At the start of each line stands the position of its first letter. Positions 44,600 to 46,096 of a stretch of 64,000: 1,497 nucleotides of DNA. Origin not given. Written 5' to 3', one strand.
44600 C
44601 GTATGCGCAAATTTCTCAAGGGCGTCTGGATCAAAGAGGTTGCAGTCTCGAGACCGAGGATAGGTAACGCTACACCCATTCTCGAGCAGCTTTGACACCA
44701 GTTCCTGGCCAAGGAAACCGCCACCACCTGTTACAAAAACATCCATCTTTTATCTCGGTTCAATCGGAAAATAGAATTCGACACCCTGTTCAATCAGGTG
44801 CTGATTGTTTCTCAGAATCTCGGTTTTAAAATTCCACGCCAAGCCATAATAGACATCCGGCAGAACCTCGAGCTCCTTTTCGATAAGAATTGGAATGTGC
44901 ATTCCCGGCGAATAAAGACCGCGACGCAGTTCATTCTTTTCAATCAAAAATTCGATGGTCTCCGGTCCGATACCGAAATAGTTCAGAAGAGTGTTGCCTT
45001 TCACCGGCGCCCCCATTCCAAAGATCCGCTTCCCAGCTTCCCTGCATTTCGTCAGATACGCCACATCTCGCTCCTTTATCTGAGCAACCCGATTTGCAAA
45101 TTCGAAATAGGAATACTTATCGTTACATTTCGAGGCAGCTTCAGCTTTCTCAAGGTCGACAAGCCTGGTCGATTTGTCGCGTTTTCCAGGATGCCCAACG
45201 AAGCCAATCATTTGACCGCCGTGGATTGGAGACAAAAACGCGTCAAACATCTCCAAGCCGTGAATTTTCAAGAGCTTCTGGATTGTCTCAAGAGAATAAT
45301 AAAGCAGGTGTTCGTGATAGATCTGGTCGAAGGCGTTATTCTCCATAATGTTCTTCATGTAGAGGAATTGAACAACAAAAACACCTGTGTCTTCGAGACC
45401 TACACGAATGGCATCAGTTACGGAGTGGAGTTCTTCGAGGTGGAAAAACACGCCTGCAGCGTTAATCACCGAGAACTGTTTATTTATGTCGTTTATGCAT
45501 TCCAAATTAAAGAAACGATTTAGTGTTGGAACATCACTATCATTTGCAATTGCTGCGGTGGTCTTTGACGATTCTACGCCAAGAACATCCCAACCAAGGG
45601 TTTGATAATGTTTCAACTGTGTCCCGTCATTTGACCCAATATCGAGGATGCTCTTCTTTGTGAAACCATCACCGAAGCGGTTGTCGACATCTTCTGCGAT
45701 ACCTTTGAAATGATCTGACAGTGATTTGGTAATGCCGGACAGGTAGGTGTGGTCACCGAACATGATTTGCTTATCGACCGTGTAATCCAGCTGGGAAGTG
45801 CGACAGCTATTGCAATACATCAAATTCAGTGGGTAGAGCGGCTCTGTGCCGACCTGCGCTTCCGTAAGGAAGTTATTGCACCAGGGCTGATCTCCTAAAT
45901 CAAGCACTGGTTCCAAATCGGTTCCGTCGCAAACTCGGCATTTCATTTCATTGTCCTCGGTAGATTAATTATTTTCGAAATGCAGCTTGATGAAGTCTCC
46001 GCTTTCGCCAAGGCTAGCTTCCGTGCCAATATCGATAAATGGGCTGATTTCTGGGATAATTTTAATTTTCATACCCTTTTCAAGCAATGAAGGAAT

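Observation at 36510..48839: Candidate pathway to a branched 3-C-methyl-heptose (GDP-heptose + C4-dehydrogenase + C-methyltransferase + C4-reductase)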

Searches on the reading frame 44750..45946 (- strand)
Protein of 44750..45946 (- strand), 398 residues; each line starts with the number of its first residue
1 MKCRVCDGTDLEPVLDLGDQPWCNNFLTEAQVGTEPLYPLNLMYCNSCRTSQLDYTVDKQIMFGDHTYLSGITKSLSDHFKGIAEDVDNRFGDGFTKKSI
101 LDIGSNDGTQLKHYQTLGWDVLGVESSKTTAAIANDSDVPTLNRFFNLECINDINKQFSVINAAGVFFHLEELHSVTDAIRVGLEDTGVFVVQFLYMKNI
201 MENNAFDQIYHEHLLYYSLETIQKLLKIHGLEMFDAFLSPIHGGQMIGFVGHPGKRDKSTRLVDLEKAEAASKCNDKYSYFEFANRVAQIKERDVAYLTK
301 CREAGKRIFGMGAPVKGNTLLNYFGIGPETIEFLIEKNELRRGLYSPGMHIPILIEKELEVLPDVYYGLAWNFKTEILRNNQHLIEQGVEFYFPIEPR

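Call 3: search_protein_families(library=pfam, proteins=[window:44750-45946:-])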
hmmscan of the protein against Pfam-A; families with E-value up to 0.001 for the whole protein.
window:44750-45946:- (398 aa): 4 families
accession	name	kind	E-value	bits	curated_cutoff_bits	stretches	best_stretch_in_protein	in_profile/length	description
PF08484.17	Methyltransf_14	-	6.1e-42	143.6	23.5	1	240-395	1-159/160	C-methyltransferase C-terminal domain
PF08421.16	Methyltransf_13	-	3.4e-21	75.6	31.3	1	3-63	1-62/62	Putative zinc binding domain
PF13489.12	Methyltransf_23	-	2e-10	41.1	27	1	83-233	9-161/164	Methyltransferase domain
PF08242.18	Methyltransf_12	-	1.1e-05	26.6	30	1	101-190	1-98/98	Methyltransferase domain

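Call 5: search_protein_families(library=ncbifam, proteins=[window:44750-45946:-])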
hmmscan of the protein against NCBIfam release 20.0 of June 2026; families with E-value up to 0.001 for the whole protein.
window:44750-45946:- (398 aa): 0 families

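Call 9: search_solved_structures(query=window:44750-45946:-, max_evalue=0.001, show_alignments=2)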
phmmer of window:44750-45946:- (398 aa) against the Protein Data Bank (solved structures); distinct sequences matched with E-value up to 0.001: 10.
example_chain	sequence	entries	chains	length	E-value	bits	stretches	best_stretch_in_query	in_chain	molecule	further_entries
4rv9_A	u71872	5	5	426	6.5e-68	232.7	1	2-394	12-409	D-mycarose 3-C-methyltransferase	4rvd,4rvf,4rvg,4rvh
3ndi_A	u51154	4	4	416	7.1e-50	173.3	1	2-389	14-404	Methyltransferase | TcaB9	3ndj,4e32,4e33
4e31_A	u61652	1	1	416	1.3e-49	172.5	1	2-389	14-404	TcaB9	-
4e2y_A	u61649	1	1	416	1.9e-49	172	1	2-389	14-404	TcaB9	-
4e2x_A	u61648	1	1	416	2.6e-49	171.5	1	2-389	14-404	TcaB9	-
4e2w_A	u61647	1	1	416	6.7e-49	170.1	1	2-389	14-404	TcaB9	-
4e2z_A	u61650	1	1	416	6.7e-49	170.1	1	2-389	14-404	TcaB9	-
4e30_A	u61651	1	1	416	1.8e-48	168.7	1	2-389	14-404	TcaB9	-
5t6b_A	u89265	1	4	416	4.1e-47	164.2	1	2-389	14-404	Sugar 3-C-methyl transferase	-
5t64_A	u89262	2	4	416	6.9e-47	163.5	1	2-389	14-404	Sugar 3-C-methyl transferase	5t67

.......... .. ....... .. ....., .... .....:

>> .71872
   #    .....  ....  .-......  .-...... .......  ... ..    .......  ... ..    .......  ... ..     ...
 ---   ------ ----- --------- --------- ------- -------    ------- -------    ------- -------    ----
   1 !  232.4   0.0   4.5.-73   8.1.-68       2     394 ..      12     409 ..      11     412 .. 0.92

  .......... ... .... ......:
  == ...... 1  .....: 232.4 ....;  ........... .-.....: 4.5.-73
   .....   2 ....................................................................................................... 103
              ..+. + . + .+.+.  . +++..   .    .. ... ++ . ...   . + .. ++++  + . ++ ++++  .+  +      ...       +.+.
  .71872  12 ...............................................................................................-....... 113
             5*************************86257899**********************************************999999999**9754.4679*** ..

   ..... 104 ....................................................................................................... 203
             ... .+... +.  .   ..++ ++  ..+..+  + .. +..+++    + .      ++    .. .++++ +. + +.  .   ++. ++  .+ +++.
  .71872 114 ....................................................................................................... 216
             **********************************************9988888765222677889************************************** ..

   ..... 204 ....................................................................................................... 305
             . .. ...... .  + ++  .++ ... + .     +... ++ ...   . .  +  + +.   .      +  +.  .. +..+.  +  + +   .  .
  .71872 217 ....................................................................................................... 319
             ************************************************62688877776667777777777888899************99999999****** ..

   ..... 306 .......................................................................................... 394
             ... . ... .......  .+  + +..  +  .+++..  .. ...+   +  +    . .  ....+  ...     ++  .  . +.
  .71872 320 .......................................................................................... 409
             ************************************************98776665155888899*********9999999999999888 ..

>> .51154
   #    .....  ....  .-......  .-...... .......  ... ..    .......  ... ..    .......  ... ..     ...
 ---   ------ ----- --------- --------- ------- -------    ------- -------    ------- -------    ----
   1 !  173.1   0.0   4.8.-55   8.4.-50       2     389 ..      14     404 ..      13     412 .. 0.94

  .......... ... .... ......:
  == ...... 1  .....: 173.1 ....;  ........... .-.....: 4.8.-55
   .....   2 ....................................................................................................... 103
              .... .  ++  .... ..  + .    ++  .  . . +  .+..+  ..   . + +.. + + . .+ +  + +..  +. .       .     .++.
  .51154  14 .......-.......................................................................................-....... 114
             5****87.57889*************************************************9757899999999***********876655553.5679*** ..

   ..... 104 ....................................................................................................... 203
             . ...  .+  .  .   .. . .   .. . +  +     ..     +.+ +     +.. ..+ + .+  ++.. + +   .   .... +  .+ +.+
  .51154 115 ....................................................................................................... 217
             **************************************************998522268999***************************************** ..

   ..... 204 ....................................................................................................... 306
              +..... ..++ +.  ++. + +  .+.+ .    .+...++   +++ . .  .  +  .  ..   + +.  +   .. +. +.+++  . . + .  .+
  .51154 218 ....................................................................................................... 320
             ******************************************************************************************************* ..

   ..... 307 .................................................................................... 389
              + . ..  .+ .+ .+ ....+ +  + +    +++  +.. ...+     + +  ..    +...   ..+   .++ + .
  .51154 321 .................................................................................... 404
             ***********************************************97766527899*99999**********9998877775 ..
